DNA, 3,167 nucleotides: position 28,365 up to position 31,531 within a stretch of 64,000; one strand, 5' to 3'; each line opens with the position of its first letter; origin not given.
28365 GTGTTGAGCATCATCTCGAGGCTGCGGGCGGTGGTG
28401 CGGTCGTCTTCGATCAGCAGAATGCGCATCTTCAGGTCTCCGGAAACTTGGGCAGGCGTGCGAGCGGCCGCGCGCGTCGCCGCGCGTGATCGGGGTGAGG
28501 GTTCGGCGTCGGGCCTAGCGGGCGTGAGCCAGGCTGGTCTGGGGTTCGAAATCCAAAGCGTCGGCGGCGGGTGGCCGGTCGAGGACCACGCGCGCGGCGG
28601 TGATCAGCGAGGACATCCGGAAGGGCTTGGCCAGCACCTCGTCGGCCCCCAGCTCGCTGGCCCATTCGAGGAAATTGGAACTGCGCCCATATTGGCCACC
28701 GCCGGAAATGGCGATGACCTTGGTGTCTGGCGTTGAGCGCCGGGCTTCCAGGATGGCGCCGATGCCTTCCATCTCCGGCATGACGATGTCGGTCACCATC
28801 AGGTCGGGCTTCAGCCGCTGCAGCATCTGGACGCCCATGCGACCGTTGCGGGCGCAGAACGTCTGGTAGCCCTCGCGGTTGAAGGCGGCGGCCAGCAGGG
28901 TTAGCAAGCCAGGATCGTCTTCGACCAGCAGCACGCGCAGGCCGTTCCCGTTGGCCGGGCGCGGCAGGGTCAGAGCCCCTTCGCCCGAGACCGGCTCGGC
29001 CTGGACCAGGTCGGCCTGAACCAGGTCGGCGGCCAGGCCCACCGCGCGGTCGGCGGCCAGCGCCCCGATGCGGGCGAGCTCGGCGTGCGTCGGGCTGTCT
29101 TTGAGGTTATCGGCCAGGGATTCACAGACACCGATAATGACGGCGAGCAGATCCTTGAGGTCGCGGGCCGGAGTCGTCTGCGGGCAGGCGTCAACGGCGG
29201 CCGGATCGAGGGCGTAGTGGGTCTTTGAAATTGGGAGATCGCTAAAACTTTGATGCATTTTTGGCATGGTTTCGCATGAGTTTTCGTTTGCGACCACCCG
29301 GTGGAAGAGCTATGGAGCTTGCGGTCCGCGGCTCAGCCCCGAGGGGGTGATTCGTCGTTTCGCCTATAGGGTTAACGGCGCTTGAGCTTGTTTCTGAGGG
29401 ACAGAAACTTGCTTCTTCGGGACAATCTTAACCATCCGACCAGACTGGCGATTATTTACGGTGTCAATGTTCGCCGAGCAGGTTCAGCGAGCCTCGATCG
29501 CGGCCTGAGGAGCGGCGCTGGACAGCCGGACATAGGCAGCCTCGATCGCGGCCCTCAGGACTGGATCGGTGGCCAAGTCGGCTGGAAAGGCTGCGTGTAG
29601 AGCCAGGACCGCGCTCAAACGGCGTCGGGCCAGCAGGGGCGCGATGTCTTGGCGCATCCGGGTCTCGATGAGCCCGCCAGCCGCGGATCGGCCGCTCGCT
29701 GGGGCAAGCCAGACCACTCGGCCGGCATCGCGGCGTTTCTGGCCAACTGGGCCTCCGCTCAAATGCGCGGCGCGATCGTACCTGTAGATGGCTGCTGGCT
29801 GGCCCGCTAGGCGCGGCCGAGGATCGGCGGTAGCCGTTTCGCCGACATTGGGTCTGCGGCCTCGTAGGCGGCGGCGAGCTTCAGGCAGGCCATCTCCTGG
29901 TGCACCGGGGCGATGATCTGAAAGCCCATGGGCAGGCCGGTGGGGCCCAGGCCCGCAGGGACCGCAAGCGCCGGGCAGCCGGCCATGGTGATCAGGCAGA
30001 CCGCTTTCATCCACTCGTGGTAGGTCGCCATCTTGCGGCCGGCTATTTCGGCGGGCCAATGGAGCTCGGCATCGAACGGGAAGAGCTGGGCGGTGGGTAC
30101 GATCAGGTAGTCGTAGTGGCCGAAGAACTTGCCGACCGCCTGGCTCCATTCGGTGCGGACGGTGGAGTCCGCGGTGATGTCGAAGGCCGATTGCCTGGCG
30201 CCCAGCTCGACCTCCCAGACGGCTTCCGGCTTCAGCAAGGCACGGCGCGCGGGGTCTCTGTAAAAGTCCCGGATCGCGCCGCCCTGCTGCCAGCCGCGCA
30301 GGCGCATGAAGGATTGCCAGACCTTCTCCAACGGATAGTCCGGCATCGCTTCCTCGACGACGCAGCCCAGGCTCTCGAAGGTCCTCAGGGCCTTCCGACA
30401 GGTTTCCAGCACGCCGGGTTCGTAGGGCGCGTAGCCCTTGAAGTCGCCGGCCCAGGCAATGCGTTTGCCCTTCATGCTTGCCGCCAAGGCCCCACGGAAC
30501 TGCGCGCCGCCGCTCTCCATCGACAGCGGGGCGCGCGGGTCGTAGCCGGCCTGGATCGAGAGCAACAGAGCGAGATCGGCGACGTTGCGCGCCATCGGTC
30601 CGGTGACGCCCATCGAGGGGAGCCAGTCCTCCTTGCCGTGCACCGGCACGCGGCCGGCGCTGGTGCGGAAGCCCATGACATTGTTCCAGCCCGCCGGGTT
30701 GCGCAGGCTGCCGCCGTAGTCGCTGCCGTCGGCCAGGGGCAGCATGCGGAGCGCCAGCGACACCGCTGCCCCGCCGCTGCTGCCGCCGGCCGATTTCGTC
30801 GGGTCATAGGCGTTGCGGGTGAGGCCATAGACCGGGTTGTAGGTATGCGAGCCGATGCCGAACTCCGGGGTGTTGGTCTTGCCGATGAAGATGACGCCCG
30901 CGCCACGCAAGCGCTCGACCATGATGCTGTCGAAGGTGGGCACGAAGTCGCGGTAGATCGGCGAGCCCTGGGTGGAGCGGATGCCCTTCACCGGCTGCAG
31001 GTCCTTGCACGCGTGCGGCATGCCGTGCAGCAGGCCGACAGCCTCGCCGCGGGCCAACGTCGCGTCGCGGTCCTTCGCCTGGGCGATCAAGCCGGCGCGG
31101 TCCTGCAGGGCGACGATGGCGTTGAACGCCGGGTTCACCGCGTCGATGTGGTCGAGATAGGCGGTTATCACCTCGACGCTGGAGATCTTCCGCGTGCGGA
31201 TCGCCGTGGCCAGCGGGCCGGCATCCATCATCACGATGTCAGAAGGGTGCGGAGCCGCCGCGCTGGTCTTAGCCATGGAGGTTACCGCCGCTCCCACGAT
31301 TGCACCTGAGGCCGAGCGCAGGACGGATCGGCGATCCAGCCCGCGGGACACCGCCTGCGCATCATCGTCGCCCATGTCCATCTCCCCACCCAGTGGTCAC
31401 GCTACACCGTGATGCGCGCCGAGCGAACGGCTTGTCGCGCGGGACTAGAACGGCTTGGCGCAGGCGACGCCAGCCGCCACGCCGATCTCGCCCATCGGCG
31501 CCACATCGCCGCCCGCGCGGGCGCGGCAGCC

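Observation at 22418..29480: Candidate accessory CckA/ChpT/CtrA-style phosphorelay lacking a recognisable Hpt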

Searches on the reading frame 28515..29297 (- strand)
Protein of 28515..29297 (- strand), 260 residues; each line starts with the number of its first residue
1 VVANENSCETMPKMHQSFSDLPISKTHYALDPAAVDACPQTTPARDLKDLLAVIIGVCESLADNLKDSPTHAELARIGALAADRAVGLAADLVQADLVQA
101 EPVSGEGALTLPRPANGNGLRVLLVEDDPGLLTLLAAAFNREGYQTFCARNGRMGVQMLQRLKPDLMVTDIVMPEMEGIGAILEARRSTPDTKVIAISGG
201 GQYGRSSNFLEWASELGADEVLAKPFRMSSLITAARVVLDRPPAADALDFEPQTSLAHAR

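Call 4: search_protein_families(library=pfam, proteins=[window:28515-29297:-], max_evalue=0.01)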
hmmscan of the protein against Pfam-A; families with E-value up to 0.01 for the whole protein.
window:28515-29297:- (260 aa): 1 family
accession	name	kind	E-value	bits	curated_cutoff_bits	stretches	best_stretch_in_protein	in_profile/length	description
PF00072.30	Response_reg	-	8.7e-21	74.6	30.2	1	122-235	1-110/111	Response regulator receiver domain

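Call 6: search_protein_families(library=ncbifam, proteins=[window:28515-29297:-], max_evalue=0.001)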
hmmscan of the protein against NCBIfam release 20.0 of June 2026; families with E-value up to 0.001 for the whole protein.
window:28515-29297:- (260 aa): 78 families (the best 25 are shown)
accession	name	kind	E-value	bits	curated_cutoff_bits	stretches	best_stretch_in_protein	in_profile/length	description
NF046022.1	RespRegCpdRBruc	equivalog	4.7e-17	62.1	180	1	121-235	3-113/120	cell cycle two-component system response regulator CpdR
NF007969.0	PRK10693.1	equivalog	3.8e-15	55.8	329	1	120-227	8-111/337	two-component system response regulator RssB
NF008469.0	PRK11361.1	equivalog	4.8e-15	55.2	714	1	121-230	6-111/461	acetoacetate metabolism transcriptional regulator AtoC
NF041733.1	resp_reg_CseB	equivalog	5.9e-15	55.3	350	1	121-245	2-121/228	two-component system response regulator CseB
NF051850.1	RespRegRprY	equivalog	1.2e-14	54.3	370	1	119-241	4-122/234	response regulator transcription factor RprY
NF046020.1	HisKinCckABruc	equivalog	1.3e-14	53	1000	1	120-240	750-868/868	cell cycle histidine kinase CckA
NF040534.1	resp_reg_YycF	equivalog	1.9e-14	53.5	340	1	121-242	2-118/231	response regulator YycF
NF011695.0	PRK15115.1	equivalog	4.1e-14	52.2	763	1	121-234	8-117/445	two-component system response regulator GlrR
NF045505.1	RR_RssB_Pseudo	equivalog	8e-14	51.5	700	1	121-228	7-110/394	two-component system response regulator RssB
NF010076.0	PRK13557.1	subfamily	1.1e-13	50.5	631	1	121-243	417-537/540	histidine kinase famiy protein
NF040689.1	MtrAB_MtrA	equivalog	1.4e-13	50.7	300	1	122-241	1-115/219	MtrAB system response regulator MtrA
TIGR01818.1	ntrC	equivalog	1.7e-13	50.2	558.6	1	122-239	1-114/463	nitrogen regulation protein NR(I)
NF008199.0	PRK10955.1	equivalog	2.5e-13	50.5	341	1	121-242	3-118/232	envelope stress response regulator transcription factor CpxR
NF007005.1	PRK09468.1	equivalog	2.7e-13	49.9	331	1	121-243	5-123/237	osmolarity response regulator transcription factor OmpR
TIGR02154.1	PhoB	equivalog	3.6e-13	49.3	296.2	1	120-242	3-123/226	phosphate regulon transcriptional regulator PhoB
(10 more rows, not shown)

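Call 9: find_homologous_proteins(query=window:28515-29297:-, max_evalue=0.00001)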
Query window:28515-29297:- (260 aa): 437 proteins with E <= 0.00001 among 7181 candidates; the best 120 are listed.
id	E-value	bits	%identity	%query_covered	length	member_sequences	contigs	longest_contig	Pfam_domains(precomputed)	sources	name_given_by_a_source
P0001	1.3e-155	534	100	95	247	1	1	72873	PF00072.31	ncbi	-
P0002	1.2e-142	492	93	95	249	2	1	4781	PF00072.31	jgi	jgi:CheY-like chemotaxis protein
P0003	2.5e-129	448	87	95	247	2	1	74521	PF00072.31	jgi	-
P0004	2.8e-122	425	82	95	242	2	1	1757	PF00072.31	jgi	jgi:CheY-like chemotaxis protein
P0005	2.0e-116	406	84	92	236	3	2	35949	PF00072.31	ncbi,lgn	-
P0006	2.1e-101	357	73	92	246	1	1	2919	PF00072.31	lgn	-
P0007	1.8e-95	337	70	95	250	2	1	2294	PF00072.31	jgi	jgi:CheY-like chemotaxis protein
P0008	8.4e-92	325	73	87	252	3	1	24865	PF00072.31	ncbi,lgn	-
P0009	2.7e-89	317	74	85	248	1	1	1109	PF00072.31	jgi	-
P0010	6.7e-84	299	69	86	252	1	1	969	PF00072.31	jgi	jgi:CheY-like chemotaxis protein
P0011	1.0e-83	299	67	88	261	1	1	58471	PF00072.31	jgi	jgi:CheY-like chemotaxis protein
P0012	1.4e-83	298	68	86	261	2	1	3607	PF00072.31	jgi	jgi:CheY-like chemotaxis protein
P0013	3.8e-83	297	72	77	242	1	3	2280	PF00072.31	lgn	-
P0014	5.9e-83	296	71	80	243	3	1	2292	PF00072.31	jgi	jgi:CheY-like chemotaxis protein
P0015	6.7e-83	296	67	89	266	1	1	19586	PF00072.31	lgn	-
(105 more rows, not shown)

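Call 10: find_encoding_contigs(protein=P0001, flank=10000, max_places=3)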
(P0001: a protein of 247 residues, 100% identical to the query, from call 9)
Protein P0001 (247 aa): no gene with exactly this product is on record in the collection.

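Call 12: find_related_loci(query=A1, collection=genome_contigs, flank=10000)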
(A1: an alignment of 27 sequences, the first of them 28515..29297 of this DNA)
Query A1 (260 aa) in genome_contigs; peptide patterns used: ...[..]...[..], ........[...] (x = any residue, [..] = any of these).
219 stretches matched a pattern; 144 encode a relative of the query (tblastn E <= 1e-3); the best 80 are kept; 80 distinct loci.
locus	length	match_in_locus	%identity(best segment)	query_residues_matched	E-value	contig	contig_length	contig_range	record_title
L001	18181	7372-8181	67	3-260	7e-106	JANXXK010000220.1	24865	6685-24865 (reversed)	MAG: Alphaproteobacteria bacterium isolate GL140_2_metabat_78_sub GL140_2_k141_3154597, whole genome shotgun sequence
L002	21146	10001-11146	65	32-259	2e-86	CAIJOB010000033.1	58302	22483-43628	MAG: uncultured Alphaproteobacteria bacterium isolate Umea2_bin-3006 genome assembly, contig: bin-3006:33/42, whole geno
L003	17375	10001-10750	62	9-253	4e-85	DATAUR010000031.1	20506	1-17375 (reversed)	MAG TPA_asm: Phenylobacterium sp. isolate SMAG_U5577 k141_2636085, whole genome shotgun sequence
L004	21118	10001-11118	74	44-244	9e-84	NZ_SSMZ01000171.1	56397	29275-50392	MAG: Phenylobacterium sp. isolate LY.27 171, whole genome shotgun sequence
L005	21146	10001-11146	68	32-241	1e-82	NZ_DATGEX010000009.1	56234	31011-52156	MAG: Phenylobacterium sp. isolate SMAG_U9713 k141_1154218, whole genome shotgun sequence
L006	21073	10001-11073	70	44-243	2e-81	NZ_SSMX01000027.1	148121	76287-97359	MAG: Phenylobacterium sp. isolate LY.12 27, whole genome shotgun sequence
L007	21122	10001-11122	71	45-244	3e-77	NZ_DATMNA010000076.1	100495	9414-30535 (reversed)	MAG: Phenylobacterium sp. isolate SMAG_U12838 k141_3009022, whole genome shotgun sequence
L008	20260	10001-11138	66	44-244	5e-76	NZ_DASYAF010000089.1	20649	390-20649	MAG: Phenylobacterium sp. isolate SMAG_U4872 k141_1636736, whole genome shotgun sequence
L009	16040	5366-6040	63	27-244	3e-75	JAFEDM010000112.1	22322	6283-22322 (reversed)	MAG: Proteobacteria bacterium isolate SZAS-8 LIN-488__112__length-22322, whole genome shotgun sequence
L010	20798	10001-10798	61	9-260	2e-75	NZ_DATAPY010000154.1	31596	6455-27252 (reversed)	MAG: Phenylobacterium sp. isolate SMAG_U5453 k141_3725098, whole genome shotgun sequence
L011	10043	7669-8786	71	44-244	3e-75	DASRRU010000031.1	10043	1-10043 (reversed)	MAG TPA_asm: Phenylobacterium sp. isolate SMAG_U5030 k141_8260, whole genome shotgun sequence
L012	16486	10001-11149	60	46-245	1e-69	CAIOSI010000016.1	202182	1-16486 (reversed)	MAG: uncultured Alphaproteobacteria bacterium isolate Kiruna2_bin-3034 genome assembly, contig: bin-3034:16/53, whole ge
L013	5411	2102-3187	59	35-241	2e-68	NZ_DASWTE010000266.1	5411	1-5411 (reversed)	MAG: Phenylobacterium sp. isolate SMAG_U3567 k141_231780, whole genome shotgun sequence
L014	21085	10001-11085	57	35-244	2e-67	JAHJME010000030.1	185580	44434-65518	MAG: Alphaproteobacteria bacterium isolate Old_saline.mb.25 Old_saline.mb.25_k141_948655, whole genome shotgun sequence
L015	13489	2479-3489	52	32-250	2e-66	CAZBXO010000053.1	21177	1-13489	MAG TPA_asm: uncultured Phenylobacterium sp. isolate SRP237561_co1_237 genome assembly, contig: NODE_4035_length_21177_c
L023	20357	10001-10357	59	121-240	1e-38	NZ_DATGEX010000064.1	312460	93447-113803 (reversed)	MAG: Phenylobacterium sp. isolate SMAG_U9713 k141_339966, whole genome shotgun sequence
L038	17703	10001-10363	55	119-240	2e-33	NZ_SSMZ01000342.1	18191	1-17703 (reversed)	MAG: Phenylobacterium sp. isolate LY.27 342, whole genome shotgun sequence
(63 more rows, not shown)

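Call 35: search_protein_families(library=pfam, alignment_id=A1, max_evalue=1)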
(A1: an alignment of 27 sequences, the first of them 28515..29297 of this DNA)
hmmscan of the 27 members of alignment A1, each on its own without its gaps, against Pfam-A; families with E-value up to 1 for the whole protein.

A. member 1, window:28515-29297:- (260 aa): 1 family
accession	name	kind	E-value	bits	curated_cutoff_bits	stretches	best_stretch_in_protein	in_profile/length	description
PF00072.30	Response_reg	-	8.7e-21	74.6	30.2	1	122-235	1-110/111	Response regulator receiver domain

B. families by the number of members that match (of 27 scanned): 6 families
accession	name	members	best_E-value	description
PF00072.30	Response_reg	27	1.3e-21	Response regulator receiver domain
PF00512.31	HisKA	13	1.1e-05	His Kinase A (phospho-acceptor) domain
PF20014.4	GAP1-M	1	0.037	GTPase-associated protein 1, middle domain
PF02875.26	Mur_ligase_C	1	0.09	Mur ligase, glutamate ligase domain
PF04277.18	OAD_gamma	1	0.21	Oxaloacetate decarboxylase, gamma chain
PF06839.17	Zn_ribbon_GRF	1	0.41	GRF zinc finger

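Call 48: predict_structure(alignment_id=A2)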
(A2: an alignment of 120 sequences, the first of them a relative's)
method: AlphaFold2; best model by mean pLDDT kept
length: 247 residues; sequences in the alignment: 120
mean_pLDDT: 81.6   pTM: 0.57
mean pLDDT of the five models: 81.6, 80.7, 80.4, 80.0, 79.7
residues with pLDDT >= 90: 142; 70-90: 38; 50-70: 41; < 50: 26
segments of 3 or more residues with pLDDT < 50: 12-18, 90-98, 245-247
pLDDT, mean of each block of 10 residues (from residue 1): 48 48 60 90 96 95 95 89 66 45 82 96 95 97 97 94 91 96 81 78 94 94 94 61 48
secondary structure, 60 per line:
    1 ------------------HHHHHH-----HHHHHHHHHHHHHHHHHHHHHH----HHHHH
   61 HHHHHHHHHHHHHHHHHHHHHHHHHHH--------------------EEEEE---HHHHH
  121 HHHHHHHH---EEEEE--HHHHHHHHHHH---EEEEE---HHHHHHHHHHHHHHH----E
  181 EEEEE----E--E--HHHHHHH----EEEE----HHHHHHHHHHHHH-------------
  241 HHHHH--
elements in order: H19-24 H30-51 H56-87 E108-112 H116-128 E132-136 H139-149 E153-157 H161-175 E180-185 H196-202 E207-210 H215-227 H241-245

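Call 55: fold_search(model_id=the predicted structure, library=pdb)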
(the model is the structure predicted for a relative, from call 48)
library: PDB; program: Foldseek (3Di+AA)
matches with E <= 10: 1625; with E <= 0.001: 549
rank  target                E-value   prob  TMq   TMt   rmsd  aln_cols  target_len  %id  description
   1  1srr_C                1.1e-10  1.00  0.45  0.88   1.7       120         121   31  CRYSTAL STRUCTURE OF A PHOSPHATASE RESISTANT MUTANT OF SPORULATION RESPONSE REGULATOR SPO0F FROM BACILLUS SUBTILIS (released 1997-04-21)
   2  1pey_C                1.9e-10  1.00  0.44  0.88   1.7       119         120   31  Crystal structure of the Response Regulator Spo0F complexed with Mn2+ (released 2004-05-18)
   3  1srr_A                7.3e-10  1.00  0.45  0.90   2.0       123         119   31  CRYSTAL STRUCTURE OF A PHOSPHATASE RESISTANT MUTANT OF SPORULATION RESPONSE REGULATOR SPO0F FROM BACILLUS SUBTILIS (released 1997-04-21)
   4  5hm6_A                1.5e-09  1.00  0.45  0.91   1.6       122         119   24  N-terminal domain of BfmR from Acinetobacter baumannii (released 2017-01-18)
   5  6ifh                  1.6e-09  1.00  0.45  0.90   2.2       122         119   34  Unphosphorylated Spo0F from Paenisporosarcina sp. TG-14 (released 2019-01-16)
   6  5e3j_A                2.5e-09  1.00  0.46  0.91   1.6       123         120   24  The response regulator RstA is a potential drug target for Acinetobacter baumannii (released 2016-05-04)
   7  6br7_A                3.5e-09  1.00  0.45  0.89   2.2       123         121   24  Beryllium fluorinated receiver domain of BfmR from Acinetobacter baumannii (released 2018-02-21)
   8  4iga_A                4.0e-09  1.00  0.44  0.91   1.6       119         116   36  The crystal structure of an activated Thermotoga maritima CheY with N-terminal region of FliM (released 2013-04-24)
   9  6c40_B                4.3e-09  1.00  0.44  0.90   1.7       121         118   36  CheY41PyTyrD54K from Thermotoga maritima (released 2018-10-17)
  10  3f6p                  4.5e-09  1.00  0.46  0.92   2.3       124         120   28  Crystal Structure of unphosphorelated receiver domain of YycF (released 2010-03-02)
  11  1tmy                  6.9e-09  1.00  0.44  0.88   1.9       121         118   36  CHEY FROM THERMOTOGA MARITIMA (APO-I) (released 1997-11-19)
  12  3gl9_B                7.3e-09  1.00  0.45  0.88   2.3       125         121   30  The structure of a histidine kinase-response regulator complex sheds light into two-component signaling and reveals a  (released 2009-10-27)
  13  3cfy                  8.8e-09  1.00  0.45  0.82   1.8       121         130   30  Crystal structure of signal receiver domain of putative Luxo repressor protein from Vibrio parahaemolyticus (released 2008-03-18)
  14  2a9o                  9.3e-09  1.00  0.45  0.93   1.5       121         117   25  Crystal structures of an activated YycF homologue, the essential response regulator from S.pneumoniae in complex with Be (released 2006-09-26)
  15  9dvt_R                9.3e-09  1.00  0.45  0.47   1.6       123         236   28  Cryo-EM structure of RpaA bound to PkaiBC DNA and the CTD of the alpha subunit of RNAP from the cyanobacterium Synecho (released 2025-10-15)
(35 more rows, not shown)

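Call 71: search_protein_representatives(alignment_id=A2)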
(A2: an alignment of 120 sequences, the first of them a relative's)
Query: 120 sequences, 246 profile positions. Proteins with E-value up to 0.001 (for the whole library): 529045; up to 1e-10: 56157; up to 1e-30: 309. The best 150 are listed.
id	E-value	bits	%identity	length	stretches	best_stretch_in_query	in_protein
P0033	7.3e-107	372.9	-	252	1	5-235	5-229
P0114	8.3e-88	310.5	-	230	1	26-234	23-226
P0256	1.4e-80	286.8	-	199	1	69-236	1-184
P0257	1.5e-67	244.1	-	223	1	27-230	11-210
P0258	4.9e-66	239.2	-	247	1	25-233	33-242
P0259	1.3e-63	231.2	-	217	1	13-171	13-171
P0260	9.3e-63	228.5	-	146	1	98-234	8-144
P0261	5.2e-61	222.7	-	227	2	121-232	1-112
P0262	3.1e-59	216.9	-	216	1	29-232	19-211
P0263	7.8e-58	212.3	-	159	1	103-233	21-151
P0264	9.1e-57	208.8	-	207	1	29-234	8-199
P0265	3.1e-54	200.5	-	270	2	82-231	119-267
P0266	5.5e-52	193.2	-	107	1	144-242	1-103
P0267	1.6e-51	191.7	-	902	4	102-220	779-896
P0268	1.5e-50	188.5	-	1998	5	101-168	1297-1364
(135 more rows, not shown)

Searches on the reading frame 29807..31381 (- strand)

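Call 4: search_protein_families(library=pfam, proteins=[window:29807-31381:-], max_evalue=0.01)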
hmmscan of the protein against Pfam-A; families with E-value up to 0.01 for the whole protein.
window:29807-31381:- (524 aa): 1 family
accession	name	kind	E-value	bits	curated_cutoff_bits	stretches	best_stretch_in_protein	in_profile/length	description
PF01425.27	Amidase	-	5.5e-89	299.7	27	1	70-500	1-445/445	Amidase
